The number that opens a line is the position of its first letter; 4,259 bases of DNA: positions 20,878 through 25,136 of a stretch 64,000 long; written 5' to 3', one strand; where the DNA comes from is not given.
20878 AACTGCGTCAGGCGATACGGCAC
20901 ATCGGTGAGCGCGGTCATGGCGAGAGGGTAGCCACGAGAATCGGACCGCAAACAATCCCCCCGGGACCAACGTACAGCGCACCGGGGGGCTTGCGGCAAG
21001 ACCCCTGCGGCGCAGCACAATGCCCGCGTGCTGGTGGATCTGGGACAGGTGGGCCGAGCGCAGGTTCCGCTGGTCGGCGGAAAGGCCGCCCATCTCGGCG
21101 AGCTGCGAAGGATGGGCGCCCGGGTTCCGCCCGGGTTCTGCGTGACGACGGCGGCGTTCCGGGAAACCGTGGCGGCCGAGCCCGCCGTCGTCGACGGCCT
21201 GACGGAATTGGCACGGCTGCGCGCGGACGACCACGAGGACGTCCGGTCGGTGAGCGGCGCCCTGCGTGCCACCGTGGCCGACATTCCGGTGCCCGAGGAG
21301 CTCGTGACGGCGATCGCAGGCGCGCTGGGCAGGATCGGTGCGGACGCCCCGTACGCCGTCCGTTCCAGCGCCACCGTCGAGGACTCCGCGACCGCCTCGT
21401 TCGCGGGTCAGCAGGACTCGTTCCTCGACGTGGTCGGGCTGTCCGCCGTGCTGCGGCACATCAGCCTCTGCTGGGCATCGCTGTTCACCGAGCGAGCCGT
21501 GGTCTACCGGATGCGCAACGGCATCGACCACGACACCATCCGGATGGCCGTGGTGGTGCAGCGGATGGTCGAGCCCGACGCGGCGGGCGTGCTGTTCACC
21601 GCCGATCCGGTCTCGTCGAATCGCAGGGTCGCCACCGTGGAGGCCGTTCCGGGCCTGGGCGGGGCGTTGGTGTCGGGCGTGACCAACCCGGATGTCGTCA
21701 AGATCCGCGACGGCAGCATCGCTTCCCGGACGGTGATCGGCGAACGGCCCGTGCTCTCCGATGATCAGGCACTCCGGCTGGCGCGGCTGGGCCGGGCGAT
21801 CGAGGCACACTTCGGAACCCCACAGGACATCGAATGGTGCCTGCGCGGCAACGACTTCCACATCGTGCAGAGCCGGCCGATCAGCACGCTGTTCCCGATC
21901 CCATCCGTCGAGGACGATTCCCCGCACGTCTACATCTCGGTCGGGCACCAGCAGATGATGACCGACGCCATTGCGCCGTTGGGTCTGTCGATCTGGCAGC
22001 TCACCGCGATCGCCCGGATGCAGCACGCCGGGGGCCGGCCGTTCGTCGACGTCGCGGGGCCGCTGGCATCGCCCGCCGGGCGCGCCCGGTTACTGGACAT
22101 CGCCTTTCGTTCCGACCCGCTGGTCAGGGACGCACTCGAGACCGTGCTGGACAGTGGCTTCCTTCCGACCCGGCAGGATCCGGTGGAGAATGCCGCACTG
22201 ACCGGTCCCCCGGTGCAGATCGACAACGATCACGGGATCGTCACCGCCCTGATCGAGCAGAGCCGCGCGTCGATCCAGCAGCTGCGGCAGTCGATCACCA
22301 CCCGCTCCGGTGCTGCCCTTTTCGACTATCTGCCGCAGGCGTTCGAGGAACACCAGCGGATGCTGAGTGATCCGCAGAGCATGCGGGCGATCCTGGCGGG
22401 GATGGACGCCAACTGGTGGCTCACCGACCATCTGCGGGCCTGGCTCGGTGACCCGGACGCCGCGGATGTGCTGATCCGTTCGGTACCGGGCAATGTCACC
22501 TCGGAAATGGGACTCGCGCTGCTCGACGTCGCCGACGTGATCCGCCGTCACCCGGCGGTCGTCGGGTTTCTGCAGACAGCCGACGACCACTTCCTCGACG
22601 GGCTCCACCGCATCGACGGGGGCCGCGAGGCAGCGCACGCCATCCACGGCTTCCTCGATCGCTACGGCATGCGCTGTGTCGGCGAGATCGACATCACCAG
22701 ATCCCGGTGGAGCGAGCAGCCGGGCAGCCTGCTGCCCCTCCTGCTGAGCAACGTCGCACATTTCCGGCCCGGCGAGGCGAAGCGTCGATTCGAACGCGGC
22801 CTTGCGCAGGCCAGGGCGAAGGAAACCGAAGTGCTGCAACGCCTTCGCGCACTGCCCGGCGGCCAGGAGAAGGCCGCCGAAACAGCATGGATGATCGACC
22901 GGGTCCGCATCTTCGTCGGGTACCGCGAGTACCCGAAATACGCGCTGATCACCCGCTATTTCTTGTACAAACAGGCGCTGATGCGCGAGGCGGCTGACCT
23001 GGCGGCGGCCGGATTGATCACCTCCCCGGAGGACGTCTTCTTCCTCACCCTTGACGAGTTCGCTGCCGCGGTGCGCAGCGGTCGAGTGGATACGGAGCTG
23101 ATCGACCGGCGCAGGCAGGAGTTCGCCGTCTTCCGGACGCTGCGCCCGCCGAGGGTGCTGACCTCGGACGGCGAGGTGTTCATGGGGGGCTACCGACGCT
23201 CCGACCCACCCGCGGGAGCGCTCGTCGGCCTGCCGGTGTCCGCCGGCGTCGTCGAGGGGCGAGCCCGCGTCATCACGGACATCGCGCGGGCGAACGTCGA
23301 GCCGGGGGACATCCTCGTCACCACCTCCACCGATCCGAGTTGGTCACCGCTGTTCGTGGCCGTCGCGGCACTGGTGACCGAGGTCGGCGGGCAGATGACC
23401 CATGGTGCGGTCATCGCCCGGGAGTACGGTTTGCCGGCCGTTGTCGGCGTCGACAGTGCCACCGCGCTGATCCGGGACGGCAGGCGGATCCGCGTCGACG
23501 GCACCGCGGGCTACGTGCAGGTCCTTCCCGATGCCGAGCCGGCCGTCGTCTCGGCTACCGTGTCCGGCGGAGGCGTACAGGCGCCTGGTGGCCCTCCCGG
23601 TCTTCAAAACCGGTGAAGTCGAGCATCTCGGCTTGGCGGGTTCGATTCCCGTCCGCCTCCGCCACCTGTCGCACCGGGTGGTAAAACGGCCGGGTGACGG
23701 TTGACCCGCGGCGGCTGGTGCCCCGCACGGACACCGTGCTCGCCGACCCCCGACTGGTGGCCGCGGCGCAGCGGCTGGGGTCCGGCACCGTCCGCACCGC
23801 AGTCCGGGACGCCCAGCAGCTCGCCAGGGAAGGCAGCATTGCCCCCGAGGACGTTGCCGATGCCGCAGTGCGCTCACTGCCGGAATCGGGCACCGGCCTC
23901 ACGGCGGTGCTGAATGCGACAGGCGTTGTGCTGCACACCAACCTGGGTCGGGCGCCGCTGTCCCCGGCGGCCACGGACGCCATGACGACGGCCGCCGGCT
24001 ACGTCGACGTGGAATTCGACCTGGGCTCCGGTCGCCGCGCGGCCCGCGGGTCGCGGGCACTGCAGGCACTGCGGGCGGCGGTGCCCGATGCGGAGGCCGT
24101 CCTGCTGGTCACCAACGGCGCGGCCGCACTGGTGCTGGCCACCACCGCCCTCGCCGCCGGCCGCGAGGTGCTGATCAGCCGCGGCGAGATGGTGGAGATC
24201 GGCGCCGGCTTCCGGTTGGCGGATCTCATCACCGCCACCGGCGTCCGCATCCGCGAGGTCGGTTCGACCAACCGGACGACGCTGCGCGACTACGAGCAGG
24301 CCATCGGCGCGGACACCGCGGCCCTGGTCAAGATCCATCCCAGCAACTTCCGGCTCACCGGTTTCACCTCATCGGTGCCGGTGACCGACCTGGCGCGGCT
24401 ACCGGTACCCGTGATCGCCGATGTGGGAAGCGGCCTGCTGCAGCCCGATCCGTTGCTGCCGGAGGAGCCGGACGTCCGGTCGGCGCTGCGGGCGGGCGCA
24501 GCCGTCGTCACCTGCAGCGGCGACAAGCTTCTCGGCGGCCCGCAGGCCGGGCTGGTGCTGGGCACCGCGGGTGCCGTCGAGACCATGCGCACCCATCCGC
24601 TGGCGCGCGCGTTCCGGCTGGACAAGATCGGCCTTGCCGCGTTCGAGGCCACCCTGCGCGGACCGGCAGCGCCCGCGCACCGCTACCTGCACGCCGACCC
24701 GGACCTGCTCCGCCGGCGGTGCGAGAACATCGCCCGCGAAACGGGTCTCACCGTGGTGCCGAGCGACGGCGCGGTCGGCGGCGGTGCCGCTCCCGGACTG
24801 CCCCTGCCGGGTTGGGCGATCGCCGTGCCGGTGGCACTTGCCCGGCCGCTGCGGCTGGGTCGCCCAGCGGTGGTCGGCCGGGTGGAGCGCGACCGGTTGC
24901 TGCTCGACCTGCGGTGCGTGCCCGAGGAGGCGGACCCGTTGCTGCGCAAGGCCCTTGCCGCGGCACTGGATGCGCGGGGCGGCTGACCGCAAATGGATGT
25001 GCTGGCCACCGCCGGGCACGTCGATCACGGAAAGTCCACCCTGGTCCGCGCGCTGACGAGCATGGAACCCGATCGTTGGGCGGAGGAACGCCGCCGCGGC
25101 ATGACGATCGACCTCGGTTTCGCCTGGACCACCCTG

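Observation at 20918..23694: Rifamycin phosphotransferase inserted into the selenocysteine locus, with its reading frame ending inside tRNA-Sec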

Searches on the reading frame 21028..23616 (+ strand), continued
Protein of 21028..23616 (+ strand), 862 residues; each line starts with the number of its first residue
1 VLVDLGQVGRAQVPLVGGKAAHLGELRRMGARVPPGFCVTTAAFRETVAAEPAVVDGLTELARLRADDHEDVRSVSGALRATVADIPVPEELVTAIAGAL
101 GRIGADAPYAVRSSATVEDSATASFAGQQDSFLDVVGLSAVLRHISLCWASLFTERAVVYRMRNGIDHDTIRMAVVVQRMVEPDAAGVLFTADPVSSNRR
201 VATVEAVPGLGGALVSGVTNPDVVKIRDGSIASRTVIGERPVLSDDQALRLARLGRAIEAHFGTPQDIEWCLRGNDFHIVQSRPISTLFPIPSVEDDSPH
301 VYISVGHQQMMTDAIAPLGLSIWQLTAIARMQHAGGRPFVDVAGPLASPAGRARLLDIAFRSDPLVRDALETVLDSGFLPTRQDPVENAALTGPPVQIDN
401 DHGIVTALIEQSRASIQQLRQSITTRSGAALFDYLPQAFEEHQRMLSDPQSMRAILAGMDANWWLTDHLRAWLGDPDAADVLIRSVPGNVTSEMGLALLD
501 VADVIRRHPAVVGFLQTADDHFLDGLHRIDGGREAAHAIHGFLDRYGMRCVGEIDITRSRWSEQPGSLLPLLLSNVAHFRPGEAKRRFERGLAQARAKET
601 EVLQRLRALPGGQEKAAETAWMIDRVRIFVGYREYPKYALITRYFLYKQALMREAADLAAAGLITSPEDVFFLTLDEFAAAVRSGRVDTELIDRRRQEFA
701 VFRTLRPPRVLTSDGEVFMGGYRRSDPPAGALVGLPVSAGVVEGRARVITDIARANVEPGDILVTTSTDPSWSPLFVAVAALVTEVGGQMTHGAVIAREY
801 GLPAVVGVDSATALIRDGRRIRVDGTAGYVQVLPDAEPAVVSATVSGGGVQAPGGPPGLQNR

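Call 13: find_encoding_contigs(protein=P0002, flank=6000, max_places=6)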
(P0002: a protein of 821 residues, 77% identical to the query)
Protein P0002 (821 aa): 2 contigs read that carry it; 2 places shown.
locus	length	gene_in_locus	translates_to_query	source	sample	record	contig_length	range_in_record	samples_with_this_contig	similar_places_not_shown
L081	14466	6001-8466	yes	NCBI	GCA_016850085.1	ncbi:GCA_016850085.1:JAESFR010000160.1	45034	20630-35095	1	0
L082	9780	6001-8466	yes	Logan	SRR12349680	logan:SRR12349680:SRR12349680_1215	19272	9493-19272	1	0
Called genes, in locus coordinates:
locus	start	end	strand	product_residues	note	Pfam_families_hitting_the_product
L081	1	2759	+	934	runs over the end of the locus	PF00384:Molybdopterin (faint), PF01568:Molydop_binding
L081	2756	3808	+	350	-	PF12838:Fer4_7 (weak), PF13247:Fer4_11, PF12838:Fer4_7 (weak), PF25160:LdpA_Fe-S-bd (weak), PF00037:Fer4 (weak), PF12837:Fer4_6 (weak), PF13237:Fer4_10 (weak), PF12838:Fer4_7 (weak), +4 more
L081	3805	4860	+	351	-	PF03916:NrfD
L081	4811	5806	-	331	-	PF00586:AIRS, PF02769:AIRS_C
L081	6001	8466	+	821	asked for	PF01326:PPDK_N, PF27448:Rph_4th, PF00391:PEP-utilizers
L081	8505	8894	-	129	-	PF14494:DUF4436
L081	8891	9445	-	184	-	PF14494:DUF4436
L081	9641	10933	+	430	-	PF12390:Se-cys_synth_N, PF03841:SelA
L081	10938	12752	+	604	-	PF00009:GTP_EFTU, PF03144:GTP_EFTU_D2 (faint), PF25461:Beta-barrel_SelB (faint), PF09107:WHD_3rd_SelB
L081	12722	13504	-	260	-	PF03372:Exo_endo_phos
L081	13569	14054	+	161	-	PF14907:NTP_transf_5 (weak)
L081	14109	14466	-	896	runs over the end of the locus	PF01326:PPDK_N, PF00391:PEP-utilizers, PF02896:PEP-utilizers_C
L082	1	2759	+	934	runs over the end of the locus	PF00384:Molybdopterin (faint), PF01568:Molydop_binding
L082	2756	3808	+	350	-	PF12838:Fer4_7 (weak), PF13247:Fer4_11, PF12838:Fer4_7 (weak), PF25160:LdpA_Fe-S-bd (weak), PF00037:Fer4 (weak), PF12837:Fer4_6 (weak), PF13237:Fer4_10 (weak), PF12838:Fer4_7 (weak), +4 more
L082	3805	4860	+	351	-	PF03916:NrfD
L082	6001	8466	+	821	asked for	PF01326:PPDK_N, PF27448:Rph_4th, PF00391:PEP-utilizers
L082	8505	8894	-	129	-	PF14494:DUF4436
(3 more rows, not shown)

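Call 14: find_encoding_contigs(protein=P0001, flank=3000, max_places=6)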
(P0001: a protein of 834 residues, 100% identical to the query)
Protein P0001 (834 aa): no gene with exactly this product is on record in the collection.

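Call 24: find_related_loci(query=window:21028-23526:+, collection=metagenome_contigs, flank=4000)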
Query window:21028-23526:+ (833 aa) in metagenome_contigs; peptide patterns used: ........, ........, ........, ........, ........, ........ (x = any residue, [..] = any of these).
600 stretches matched a pattern (row limit reached: there are more); 553 encode a relative of the query (tblastn E <= 1e-3); the best 80 are kept; 80 distinct loci.
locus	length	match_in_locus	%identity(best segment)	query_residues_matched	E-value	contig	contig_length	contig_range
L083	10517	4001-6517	77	1-833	0e+0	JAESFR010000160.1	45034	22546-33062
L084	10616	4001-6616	60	4-833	0e+0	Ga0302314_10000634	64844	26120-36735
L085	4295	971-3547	60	2-833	0e+0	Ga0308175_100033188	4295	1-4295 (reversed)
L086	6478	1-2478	61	34-833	0e+0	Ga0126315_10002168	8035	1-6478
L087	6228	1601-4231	59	2-833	0e+0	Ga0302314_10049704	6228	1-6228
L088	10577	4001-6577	60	2-833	0e+0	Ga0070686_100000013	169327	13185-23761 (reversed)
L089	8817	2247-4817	59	4-833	0e+0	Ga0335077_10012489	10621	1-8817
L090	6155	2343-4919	58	2-833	0e+0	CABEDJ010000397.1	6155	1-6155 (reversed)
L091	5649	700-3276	58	2-833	0e+0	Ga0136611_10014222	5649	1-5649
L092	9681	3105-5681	59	2-833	0e+0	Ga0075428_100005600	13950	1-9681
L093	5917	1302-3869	59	5-833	0e+0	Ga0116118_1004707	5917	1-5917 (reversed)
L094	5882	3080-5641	59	7-833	0e+0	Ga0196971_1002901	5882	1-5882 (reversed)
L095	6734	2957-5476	59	3-833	0e+0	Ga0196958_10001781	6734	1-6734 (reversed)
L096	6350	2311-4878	59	5-833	0e+0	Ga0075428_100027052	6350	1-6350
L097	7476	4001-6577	58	2-833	0e+0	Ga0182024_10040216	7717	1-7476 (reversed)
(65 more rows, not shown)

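Call 58: predict_structure(alignment_id=A1)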
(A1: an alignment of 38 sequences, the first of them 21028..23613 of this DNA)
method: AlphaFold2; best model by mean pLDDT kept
length: 862 residues; sequences in the alignment: 38
mean_pLDDT: 68.1   pTM: 0.51
mean pLDDT of the five models: 68.1, 63.2, 61.0, 57.4, 56.6
residues with pLDDT >= 90: 133; 70-90: 338; 50-70: 183; < 50: 208
segments of 3 or more residues with pLDDT < 50: 117-128, 184-199, 210-220, 284-291, 306-315, 385-394, 552-558, 701-725, 733-753, 765-814, 825-828, 837-862
pLDDT, mean of each block of 10 residues (from residue 1): 83 74 81 89 86 87 78 87 89 94 85 58 39 78 89 69 62 83 45 41 57 38 65 68 80 71 58 70 43 57 48 56 74 59 74 66 53 59 50 58 85 88 92 92 80 81 83 81 72 81 94 88 88 92 78 48 81 88 87 90 94 92 87 76 82 92 87 90 89 70 29 22 43 38 35 51 47 34 33 41 44 52 51 53 31 32 27
secondary structure, 60 per line:
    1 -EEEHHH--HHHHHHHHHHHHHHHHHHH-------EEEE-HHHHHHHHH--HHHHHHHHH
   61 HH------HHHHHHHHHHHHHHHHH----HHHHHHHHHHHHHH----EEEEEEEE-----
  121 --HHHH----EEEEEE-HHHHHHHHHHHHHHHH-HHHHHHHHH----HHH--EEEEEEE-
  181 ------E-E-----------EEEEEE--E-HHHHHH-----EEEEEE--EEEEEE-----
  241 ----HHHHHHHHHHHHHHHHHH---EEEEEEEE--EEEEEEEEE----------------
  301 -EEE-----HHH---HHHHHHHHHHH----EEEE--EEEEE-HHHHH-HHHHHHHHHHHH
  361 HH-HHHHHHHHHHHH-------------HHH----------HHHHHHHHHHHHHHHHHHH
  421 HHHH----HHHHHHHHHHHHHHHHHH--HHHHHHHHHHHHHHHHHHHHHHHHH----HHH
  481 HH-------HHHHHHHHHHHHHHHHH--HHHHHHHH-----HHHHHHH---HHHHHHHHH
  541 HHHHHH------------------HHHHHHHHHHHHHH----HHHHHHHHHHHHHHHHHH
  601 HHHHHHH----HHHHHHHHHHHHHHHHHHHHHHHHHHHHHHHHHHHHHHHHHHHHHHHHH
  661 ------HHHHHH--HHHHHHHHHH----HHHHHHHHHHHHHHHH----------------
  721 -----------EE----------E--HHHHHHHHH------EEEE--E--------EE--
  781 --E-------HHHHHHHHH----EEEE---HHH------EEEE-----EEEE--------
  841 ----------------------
elements in order (helices of 4 or more, strands of 3 or more residues): E2-4 H10-28 E36-39 H41-49 H52-62 H69-85 H90-103 E108-115 H123-126 E131-136 H138-153 H155-163 E173-179 E201-206 H211-216 E222-227 E230-235 H245-262 E266-273 E276-284 E302-304 H316-326 E331-334 E337-341 H343-347 H349-362 H364-375 H402-424 H429-446 H449-473 H478-482 H490-506 H509-516 H522-528 H532-546 H565-578 H583-607 H612-660 H667-672 H675-684 H689-704 H747-755 E762-765 H791-799 E804-807 E820-823 E829-832

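Call 62: list_cluster_members(proteins=[P0001])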
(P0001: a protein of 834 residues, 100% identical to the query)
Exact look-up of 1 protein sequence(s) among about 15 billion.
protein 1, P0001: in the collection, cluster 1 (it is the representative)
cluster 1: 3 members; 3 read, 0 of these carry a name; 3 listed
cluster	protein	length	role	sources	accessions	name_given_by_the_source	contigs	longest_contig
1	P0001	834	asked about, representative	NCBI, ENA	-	-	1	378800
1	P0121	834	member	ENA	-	-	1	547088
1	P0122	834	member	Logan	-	-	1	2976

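Call 64: find_encoding_contigs(protein=P0121, flank=3000, max_places=3)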
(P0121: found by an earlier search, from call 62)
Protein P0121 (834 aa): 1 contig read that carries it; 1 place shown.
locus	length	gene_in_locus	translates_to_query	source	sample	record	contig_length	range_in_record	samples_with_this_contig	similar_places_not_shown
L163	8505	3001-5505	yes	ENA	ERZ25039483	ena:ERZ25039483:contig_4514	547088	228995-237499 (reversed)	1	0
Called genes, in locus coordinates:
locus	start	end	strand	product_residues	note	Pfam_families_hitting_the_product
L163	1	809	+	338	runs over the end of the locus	PF12838:Fer4_7 (weak), PF13247:Fer4_11, PF12838:Fer4_7 (weak), PF25160:LdpA_Fe-S-bd (weak), PF00037:Fer4 (weak), PF12837:Fer4_6 (weak), PF13237:Fer4_10 (weak), PF12838:Fer4_7 (weak), +4 more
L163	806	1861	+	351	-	PF03916:NrfD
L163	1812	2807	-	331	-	PF00586:AIRS, PF02769:AIRS_C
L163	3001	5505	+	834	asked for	PF01326:PPDK_N, PF27448:Rph_4th, PF00391:PEP-utilizers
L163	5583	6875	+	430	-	PF12390:Se-cys_synth_N, PF03841:SelA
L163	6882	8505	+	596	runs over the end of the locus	PF00009:GTP_EFTU, PF03144:GTP_EFTU_D2 (weak), PF09107:WHD_3rd_SelB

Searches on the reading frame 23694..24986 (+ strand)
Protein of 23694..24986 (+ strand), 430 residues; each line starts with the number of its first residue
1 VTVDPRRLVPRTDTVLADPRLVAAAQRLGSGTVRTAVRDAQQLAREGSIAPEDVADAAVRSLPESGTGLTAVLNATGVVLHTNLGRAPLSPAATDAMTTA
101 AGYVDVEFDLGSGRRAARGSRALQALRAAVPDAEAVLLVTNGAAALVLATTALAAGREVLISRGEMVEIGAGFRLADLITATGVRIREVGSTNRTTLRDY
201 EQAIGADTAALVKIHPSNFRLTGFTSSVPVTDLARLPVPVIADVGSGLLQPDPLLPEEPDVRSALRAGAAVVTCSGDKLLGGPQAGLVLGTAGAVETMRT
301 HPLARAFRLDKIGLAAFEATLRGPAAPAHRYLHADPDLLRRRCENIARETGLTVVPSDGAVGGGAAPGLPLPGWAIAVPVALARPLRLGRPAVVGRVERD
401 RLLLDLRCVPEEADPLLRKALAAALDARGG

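Call 6: search_protein_families(library=ncbifam, proteins=[window:23694-24986:+])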
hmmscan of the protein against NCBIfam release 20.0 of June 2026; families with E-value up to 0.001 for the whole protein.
window:23694-24986:+ (430 aa): 4 families
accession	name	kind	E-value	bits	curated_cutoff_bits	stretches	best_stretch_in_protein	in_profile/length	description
TIGR00474.1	selA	equivalog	2.1e-113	379.6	267.9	1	7-421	2-453/455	L-seryl-tRNA(Sec) selenium transferase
TIGR01437.1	selA_rel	subfamily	6.5e-14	51.6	385.3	1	68-317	6-250/363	DgaE family pyridoxal phosphate-dependent ammonia lyase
NF047797.1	glminPNH3LysDgaE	equivalog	1.1e-10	41.1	600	1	68-313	8-248/367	D-glucosaminate-6-phosphate ammonia lyase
TIGR03576.1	pyridox_MJ0158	hypoth_equivalog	0.0004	19.6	304.45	1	262-301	188-227/346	TIGR03576 family pyridoxal phosphate-dependent enzyme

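Call 10: find_related_loci(query=window:23694-24986:+, collection=genome_contigs, flank=7000)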
Query window:23694-24986:+ (430 aa) in genome_contigs; peptide patterns used: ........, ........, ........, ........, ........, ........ (x = any residue, [..] = any of these).
599 stretches matched a pattern (row limit reached: there are more); 227 encode a relative of the query (tblastn E <= 1e-3); the best 80 are kept; 80 distinct loci.
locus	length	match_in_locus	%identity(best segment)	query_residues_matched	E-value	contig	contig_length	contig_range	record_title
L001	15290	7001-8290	79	1-430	0e+0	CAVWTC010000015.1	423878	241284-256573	MAG: uncultured Actinomycetota bacterium isolate MFD05442.bin.2.239 genome assembly, contig: contig_5589, whole genome s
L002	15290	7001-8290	79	1-430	0e+0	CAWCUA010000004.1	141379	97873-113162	MAG: uncultured Actinomycetota bacterium isolate MFD05442.bin.3.225 genome assembly, contig: contig_20072, whole genome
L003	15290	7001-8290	78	1-430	1e-172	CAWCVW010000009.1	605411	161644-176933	MAG: uncultured Actinomycetota bacterium isolate MFD05442.bin.1.308 genome assembly, contig: contig_5066, whole genome s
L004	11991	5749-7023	70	2-426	2e-162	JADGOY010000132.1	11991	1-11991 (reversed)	MAG: Nakamurella sp. isolate Chersky.9_22 contig-100_877, whole genome shotgun sequence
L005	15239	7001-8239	73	2-414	1e-160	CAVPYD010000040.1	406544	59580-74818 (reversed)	MAG: uncultured Actinomycetota bacterium isolate MFD01872.bin.2.243 genome assembly, contig: contig_88850, whole genome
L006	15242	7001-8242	71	1-414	6e-160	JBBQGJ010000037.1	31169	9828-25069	MAG: Mycobacteriales bacterium isolate Co_metawrap_967 Cmw_967_k141_11265660_length_31169_cov_12.0000, whole genome shot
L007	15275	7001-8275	65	4-428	4e-154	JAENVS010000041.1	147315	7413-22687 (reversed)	MAG: Frankiaceae bacterium isolate 3_4_m_bin13 c_000004321348, whole genome shotgun sequence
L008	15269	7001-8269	68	4-426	4e-152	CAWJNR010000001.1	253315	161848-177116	MAG: uncultured Actinomycetota bacterium isolate MFD02840.bin.2.105 genome assembly, contig: contig_122874, whole genome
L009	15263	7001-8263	69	3-423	3e-152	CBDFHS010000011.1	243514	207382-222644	MAG: Nakamurella sp. isolate 65ab893c-a0a1-4b15-993b-c58fe554840a genome assembly, contig: contig_11, whole genome shotg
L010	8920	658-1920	67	4-424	7e-152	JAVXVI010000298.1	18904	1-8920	MAG: Actinomycetota bacterium isolate BP_338 scaffold_2402756, whole genome shotgun sequence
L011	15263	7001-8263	67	4-424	9e-152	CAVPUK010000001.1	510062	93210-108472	MAG: uncultured Actinomycetota bacterium isolate MFD10113.bin.1.15 genome assembly, contig: contig_15953, whole genome s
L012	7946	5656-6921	65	4-425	2e-151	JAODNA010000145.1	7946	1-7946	MAG: Frankiales bacterium isolate RYN_106 scaffold_1822071, whole genome shotgun sequence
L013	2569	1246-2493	67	4-414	1e-156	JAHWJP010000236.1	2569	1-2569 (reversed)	MAG: Actinomycetota bacterium isolate 0711_bin10 NODE_12392_length_2569_cov_69.565632, whole genome shotgun sequence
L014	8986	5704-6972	63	1-423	8e-144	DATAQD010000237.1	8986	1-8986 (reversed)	MAG TPA_asm: Jatrophihabitans sp. isolate SMAG_U5458 k141_1471815, whole genome shotgun sequence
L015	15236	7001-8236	69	4-415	1e-143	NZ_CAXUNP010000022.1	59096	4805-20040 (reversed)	MAG: uncultured Jatrophihabitans sp. isolate public_SRR14722143_metawrap_bin.1 public_SRR14722143_metawrap_bin.1_22, who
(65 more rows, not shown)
